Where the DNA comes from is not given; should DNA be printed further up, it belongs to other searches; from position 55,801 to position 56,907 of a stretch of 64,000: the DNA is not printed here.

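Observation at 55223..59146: GntR-controlled four-gene operon: EctD-like dioxygenase, SAF-domain dehydrogenase, and NMO flavoenzyme, substrate unknown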

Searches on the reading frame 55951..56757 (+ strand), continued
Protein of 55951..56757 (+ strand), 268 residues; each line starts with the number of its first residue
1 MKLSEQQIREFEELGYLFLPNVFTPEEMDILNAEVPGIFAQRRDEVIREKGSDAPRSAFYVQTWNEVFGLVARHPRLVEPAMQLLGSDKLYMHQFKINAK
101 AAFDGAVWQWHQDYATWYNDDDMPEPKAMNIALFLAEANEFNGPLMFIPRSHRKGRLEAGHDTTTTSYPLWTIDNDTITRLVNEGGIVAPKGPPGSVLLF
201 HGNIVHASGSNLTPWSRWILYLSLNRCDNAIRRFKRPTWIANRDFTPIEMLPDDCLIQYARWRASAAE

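Call 56: predict_structure(alignment_id=A1)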
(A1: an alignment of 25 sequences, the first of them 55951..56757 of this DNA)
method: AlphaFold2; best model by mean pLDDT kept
length: 268 residues; sequences in the alignment: 25
mean_pLDDT: 65.6   pTM: 0.71
mean pLDDT of the five models: 65.6, 64.9, 64.8, 59.4, 57.6
residues with pLDDT >= 90: 40; 70-90: 71; 50-70: 82; < 50: 75
segments of 3 or more residues with pLDDT < 50: 56-59, 100-123, 139-145, 155-172, 206-216, 231-238
pLDDT, mean of each block of 10 residues (from residue 1): 93 84 93 79 56 51 74 91 86 64 37 43 59 70 50 48 41 58 64 82 49 47 65 48 69 93 77
secondary structure, 60 per line:
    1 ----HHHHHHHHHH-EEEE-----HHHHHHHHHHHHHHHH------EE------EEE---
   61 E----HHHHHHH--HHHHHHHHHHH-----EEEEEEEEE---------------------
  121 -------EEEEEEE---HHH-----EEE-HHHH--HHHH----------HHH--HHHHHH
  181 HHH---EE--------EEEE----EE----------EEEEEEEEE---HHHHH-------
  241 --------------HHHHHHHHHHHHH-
elements in order: H5-14 E16-19 H25-40 E55-57 H66-72 H75-85 E91-99 E128-134 E146-148 H150-153 H156-159 H175-183 E197-200 E217-225 H229-233 H255-267
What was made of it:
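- The structure model is of low confidence (mean pLDDT 65.6, call 56) and adds nothing about the binding pocket.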

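Call 58: fold_search(model_id=the predicted structure, library=pdb)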
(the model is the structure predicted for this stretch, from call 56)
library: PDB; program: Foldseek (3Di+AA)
matches with E <= 10: 829; with E <= 0.001: 271
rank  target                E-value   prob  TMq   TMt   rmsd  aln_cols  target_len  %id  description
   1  5nch_B                2.5e-18  1.00  0.69  0.73   5.1       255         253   34  GriE apo form (released 2017-10-04)
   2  5nch_A                4.3e-18  1.00  0.68  0.73   5.2       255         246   33  GriE apo form (released 2017-10-04)
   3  8h7y_B                1.3e-17  1.00  0.68  0.68   6.0       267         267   39  Trans-3/4-proline-hydroxylase H11 with AKG and L-proline (released 2023-04-19)
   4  7dt0_F                1.5e-17  1.00  0.67  0.72   5.1       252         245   41  Proline hydroxylase H11-N101I mutant (released 2022-01-12)
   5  7e06_A                2.5e-17  1.00  0.66  0.70   5.3       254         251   41  Trans-3/4-proline-hydroxylase H11 with AKG (released 2022-02-02)
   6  5nci_B                3.9e-17  1.00  0.67  0.68   5.7       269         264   32  GriE in complex with cobalt, alpha-ketoglutarate and l-leucine (released 2017-10-04)
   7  7dt0_E                4.6e-17  1.00  0.66  0.71   5.1       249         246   41  Proline hydroxylase H11-N101I mutant (released 2022-01-12)
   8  7e07_A                4.6e-17  1.00  0.68  0.68   6.1       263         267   40  Trans-3/4-proline-hydroxylase H11 with AKG and L-proline (released 2022-02-02)
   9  7e06_B                4.9e-17  1.00  0.66  0.67   6.4       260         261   40  Trans-3/4-proline-hydroxylase H11 with AKG (released 2022-02-02)
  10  8h7v_B                8.0e-17  1.00  0.67  0.71   5.4       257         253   41  Trans-3/4-proline-hydroxylase H11 with AKG (released 2023-04-19)
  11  8h81                  8.5e-17  1.00  0.68  0.68   6.0       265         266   39  Trans-3/4-proline-hydroxylase H11 with 4-Hydroxyl-proline (released 2023-04-19)
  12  7e09                  9.1e-17  1.00  0.67  0.68   6.1       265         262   39  Trans-3/4-proline-hydroxylase H11 with 3-hydroxyl-proline (released 2022-02-02)
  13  7dt0_G                9.6e-17  1.00  0.65  0.71   5.6       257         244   40  Proline hydroxylase H11-N101I mutant (released 2022-01-12)
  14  5nci_A                1.0e-16  1.00  0.67  0.68   5.7       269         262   32  GriE in complex with cobalt, alpha-ketoglutarate and l-leucine (released 2017-10-04)
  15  7dt0_A                1.1e-16  1.00  0.65  0.68   5.9       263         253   38  Proline hydroxylase H11-N101I mutant (released 2022-01-12)
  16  7dt0_H                1.2e-16  1.00  0.66  0.72   5.0       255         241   40  Proline hydroxylase H11-N101I mutant (released 2022-01-12)
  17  7e00_A                1.2e-16  1.00  0.66  0.67   6.3       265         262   40  Trans-proline-hydroxylase H11 with Succinic and L-proline in the fourth reaction state. (released 2022-02-02)
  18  7e01                  1.4e-16  1.00  0.67  0.68   5.7       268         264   40  Trans-3/4-proline-hydroxylase H11 in the sixth reaction state (released 2022-02-02)
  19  7dzz_A                1.4e-16  1.00  0.66  0.67   6.5       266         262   40  Trans-3/4-proline-hydroxylase H11-stateV (released 2022-02-02)
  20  7dzz_B                1.5e-16  1.00  0.66  0.66   5.9       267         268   39  Trans-3/4-proline-hydroxylase H11-stateV (released 2022-02-02)
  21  7e08                  1.5e-16  1.00  0.65  0.66   6.6       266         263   40  Trans-3/4-proline-hydroxylase H11 with 4-Hydroxyl-proline (released 2022-02-02)
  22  7dt0_B                1.9e-16  1.00  0.66  0.71   5.3       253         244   39  Proline hydroxylase H11-N101I mutant (released 2022-01-12)
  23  7e05_A                2.3e-16  1.00  0.64  0.65   6.8       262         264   40  Trans-3/4-proline-hydroxylase H11 apo structure (released 2022-02-02)
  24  7dt0_C                2.6e-16  1.00  0.64  0.70   5.7       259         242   38  Proline hydroxylase H11-N101I mutant (released 2022-01-12)
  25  8h7t_A                2.7e-16  1.00  0.66  0.67   5.8       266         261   41  Trans-3/4-proline-hydroxylase H11 apo structure (released 2023-04-19)
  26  8h85                  2.7e-16  1.00  0.67  0.68   6.2       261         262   40  Trans-3/4-proline-hydroxylase H11 with 3-hydroxyl-proline (released 2023-04-19)
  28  7dt0_D                1.1e-15  1.00  0.66  0.71   5.1       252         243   40  Proline hydroxylase H11-N101I mutant (released 2022-01-12)
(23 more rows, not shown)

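Call 62: search_solved_structures(query=window:55951-56757:+, show_alignments=5, max_evalue=1e-30)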
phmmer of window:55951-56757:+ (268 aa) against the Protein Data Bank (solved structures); distinct sequences matched with E-value up to 1e-30: 6.
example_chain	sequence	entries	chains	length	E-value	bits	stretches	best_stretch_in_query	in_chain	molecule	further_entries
7e01_A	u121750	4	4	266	1e-62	215.1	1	3-251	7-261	Phytanoyl-CoA dioxygenase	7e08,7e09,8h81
7dzz_A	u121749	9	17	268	1e-62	215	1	3-251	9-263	Phytanoyl-CoA dioxygenase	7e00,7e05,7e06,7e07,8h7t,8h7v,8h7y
7dt0_A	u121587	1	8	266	1.8e-61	210.9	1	3-251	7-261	Phytanoyl-CoA dioxygenase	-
5nch_A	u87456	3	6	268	3.5e-48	167.3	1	1-248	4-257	Leucine hydroxylase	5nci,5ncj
4mhr_A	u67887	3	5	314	4.5e-38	134.2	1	3-233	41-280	Ectoine hydroxylase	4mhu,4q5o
3emr_A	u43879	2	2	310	2.1e-37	132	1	3-248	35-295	EctD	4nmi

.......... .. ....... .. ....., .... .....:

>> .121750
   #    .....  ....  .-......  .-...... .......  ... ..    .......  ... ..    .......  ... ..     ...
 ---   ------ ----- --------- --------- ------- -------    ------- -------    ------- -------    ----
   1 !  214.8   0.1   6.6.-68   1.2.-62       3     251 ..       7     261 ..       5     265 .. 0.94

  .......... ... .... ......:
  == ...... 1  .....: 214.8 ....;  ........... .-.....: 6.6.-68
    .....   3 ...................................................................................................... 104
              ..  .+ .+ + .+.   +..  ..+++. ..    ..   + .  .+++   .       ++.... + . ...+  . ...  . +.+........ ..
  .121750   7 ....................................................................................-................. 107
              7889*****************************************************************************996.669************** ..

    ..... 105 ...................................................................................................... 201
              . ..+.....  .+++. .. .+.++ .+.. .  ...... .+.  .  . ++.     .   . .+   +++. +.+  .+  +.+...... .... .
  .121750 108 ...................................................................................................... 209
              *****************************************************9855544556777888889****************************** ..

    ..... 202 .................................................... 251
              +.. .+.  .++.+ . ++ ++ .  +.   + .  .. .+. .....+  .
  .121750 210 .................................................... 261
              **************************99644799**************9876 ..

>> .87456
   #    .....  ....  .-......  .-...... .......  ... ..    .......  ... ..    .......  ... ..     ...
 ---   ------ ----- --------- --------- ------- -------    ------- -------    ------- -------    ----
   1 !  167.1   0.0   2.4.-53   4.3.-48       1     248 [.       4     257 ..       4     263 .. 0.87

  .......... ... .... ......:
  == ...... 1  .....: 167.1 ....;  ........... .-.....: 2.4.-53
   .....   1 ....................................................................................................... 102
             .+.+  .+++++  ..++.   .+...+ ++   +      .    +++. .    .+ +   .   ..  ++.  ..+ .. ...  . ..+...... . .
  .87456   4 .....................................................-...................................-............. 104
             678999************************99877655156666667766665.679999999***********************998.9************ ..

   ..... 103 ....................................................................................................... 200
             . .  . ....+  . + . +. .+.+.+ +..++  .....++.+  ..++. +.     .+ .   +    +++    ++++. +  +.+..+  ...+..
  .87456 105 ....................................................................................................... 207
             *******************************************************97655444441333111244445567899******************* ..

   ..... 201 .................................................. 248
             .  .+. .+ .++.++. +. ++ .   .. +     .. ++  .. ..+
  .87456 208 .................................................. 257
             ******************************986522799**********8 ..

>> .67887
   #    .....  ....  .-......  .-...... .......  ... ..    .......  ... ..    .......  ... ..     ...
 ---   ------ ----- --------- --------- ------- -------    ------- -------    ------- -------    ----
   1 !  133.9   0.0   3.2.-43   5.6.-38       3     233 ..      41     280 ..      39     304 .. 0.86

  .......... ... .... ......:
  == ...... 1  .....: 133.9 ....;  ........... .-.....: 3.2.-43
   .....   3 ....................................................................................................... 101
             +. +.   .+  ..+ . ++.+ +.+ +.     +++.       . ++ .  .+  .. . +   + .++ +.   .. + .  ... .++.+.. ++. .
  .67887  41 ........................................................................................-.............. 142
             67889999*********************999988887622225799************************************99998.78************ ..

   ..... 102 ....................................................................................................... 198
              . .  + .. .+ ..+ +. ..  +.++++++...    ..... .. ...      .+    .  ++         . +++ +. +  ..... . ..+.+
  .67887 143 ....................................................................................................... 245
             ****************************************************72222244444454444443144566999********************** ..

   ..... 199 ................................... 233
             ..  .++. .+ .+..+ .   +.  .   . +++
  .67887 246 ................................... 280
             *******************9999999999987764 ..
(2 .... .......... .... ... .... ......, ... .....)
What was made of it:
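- On Free amino-acid hydroxylases of the H11 / GriE type: The loop and lid residues differ from both H11 and GriE (call 62).
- On Ectoine hydroxylase EctD: The S. alaskensis EctD sequence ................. is shown in call 62.
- The loop RSAFYVQ resembles EctD's RSIFEIH more than H11's RGVHGCH (call 62).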

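Call 77: get_annotated_region(hit=H47, flank=5000)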
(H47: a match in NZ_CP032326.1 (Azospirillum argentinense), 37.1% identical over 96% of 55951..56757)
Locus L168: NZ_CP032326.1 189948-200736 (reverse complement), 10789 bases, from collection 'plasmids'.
description: Azospirillum argentinense strain MTCC4035 plasmid p5, complete sequence
organism: Azospirillum argentinense (NCBI taxid 2970906)
taxonomy: Bacteria; Pseudomonadota; Alphaproteobacteria; Rhodospirillales; Azospirillaceae; Azospirillum; Azospirillum argentinense
host: -; source: soil sample,Agricultural field; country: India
typing (MOB-suite, as given by PLSDB): conjugative; relaxase MOBP,MOBQ; mating-pair formation MPF_T
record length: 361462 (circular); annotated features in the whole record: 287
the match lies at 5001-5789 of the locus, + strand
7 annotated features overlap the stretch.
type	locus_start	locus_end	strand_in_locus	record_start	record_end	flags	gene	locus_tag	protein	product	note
CDS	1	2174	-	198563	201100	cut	-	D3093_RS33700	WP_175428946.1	excinuclease ABC subunit UvrA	-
CDS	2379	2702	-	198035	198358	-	-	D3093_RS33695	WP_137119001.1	antibiotic biosynthesis monooxygenase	-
CDS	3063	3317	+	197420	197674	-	-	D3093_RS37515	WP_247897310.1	hypothetical protein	-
CDS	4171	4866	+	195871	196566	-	-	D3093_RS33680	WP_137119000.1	GntR family transcriptional regulator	-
CDS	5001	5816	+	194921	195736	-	-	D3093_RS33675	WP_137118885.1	phytanoyl-CoA dioxygenase family protein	-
CDS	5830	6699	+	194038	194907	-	-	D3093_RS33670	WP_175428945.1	phytanoyl-CoA dioxygenase family protein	-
CDS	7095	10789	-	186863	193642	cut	-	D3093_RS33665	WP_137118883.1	cadherin-like domain-containing protein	-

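Call 78: get_annotated_region(hit=H42, flank=5000)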
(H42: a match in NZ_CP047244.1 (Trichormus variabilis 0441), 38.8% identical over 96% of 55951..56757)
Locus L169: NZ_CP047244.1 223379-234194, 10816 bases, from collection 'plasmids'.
description: Trichormus variabilis 0441 plasmid unnamed2, complete sequence
organism: Trichormus variabilis 0441 (NCBI taxid 375899)
taxonomy: Bacteria; Cyanobacteriota; Cyanophyceae; Nostocales; Nostocaceae; Trichormus; Trichormus variabilis; Trichormus variabilis 0441
host: -; source: cell culture,thermal spring; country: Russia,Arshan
typing (MOB-suite, as given by PLSDB): conjugative; replicon rep_cluster_1671; relaxase MOBP; mating-pair formation MPF_T
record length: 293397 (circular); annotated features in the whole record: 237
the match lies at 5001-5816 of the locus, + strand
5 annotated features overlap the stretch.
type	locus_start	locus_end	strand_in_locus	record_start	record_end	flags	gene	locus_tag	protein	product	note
CDS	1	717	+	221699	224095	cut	-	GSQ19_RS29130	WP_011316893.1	condensation domain-containing protein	-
CDS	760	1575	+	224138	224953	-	-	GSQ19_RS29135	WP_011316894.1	class I SAM-dependent methyltransferase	-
CDS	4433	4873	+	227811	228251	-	-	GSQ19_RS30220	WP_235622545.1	phosphopantetheine-binding protein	-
CDS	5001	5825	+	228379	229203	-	-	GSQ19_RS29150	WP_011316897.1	phytanoyl-CoA dioxygenase family protein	-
CDS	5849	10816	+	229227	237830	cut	-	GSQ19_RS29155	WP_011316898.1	non-ribosomal peptide synthetase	-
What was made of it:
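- More distant homologues sit inside NRPS clusters in Nostocales (call 78).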

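Call 79: get_annotated_region(hit=H53, flank=5000)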
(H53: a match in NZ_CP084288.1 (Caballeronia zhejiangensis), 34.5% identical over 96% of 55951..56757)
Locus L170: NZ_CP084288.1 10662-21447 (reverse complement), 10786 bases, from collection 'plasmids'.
description: Caballeronia zhejiangensis strain A33_M4_a plasmid p2, complete sequence
organism: Caballeronia zhejiangensis (NCBI taxid 871203)
taxonomy: Bacteria; Pseudomonadota; Betaproteobacteria; Burkholderiales; Burkholderiaceae; Caballeronia; Caballeronia zhejiangensis
host: -; source: Anasa tristis,Cell culture; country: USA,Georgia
typing (MOB-suite, as given by PLSDB): non-mobilizable
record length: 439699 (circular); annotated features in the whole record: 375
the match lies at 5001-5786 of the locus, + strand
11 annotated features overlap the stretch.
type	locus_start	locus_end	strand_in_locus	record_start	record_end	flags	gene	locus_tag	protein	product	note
CDS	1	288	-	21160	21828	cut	-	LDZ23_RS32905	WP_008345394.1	RraA family protein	-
CDS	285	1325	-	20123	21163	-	-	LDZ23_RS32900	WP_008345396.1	amidohydrolase family protein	-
CDS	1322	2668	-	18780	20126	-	-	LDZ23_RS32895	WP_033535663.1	MFS transporter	GO:0055085 - transmembrane transport [Evidence IEA]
CDS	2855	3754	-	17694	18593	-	-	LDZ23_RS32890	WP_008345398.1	LysR family transcriptional regulator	-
CDS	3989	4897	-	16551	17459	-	-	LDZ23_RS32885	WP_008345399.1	LysR family transcriptional regulator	-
CDS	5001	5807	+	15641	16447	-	-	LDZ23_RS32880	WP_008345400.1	phytanoyl-CoA dioxygenase family protein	-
CDS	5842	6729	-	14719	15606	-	-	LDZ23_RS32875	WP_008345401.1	LysR family transcriptional regulator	-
CDS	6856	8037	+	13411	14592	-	-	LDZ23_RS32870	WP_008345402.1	MFS transporter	GO:0055085 - transmembrane transport [Evidence IEA]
CDS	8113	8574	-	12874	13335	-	-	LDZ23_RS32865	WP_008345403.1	MarR family transcriptional regulator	-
CDS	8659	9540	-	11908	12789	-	-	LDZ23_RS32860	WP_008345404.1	NmrA family NAD(P)-binding protein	-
CDS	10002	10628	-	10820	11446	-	-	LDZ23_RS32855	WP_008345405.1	TetR/AcrR family transcriptional regulator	GO:0006355 - regulation of DNA-templated transcription [Evidence IEA]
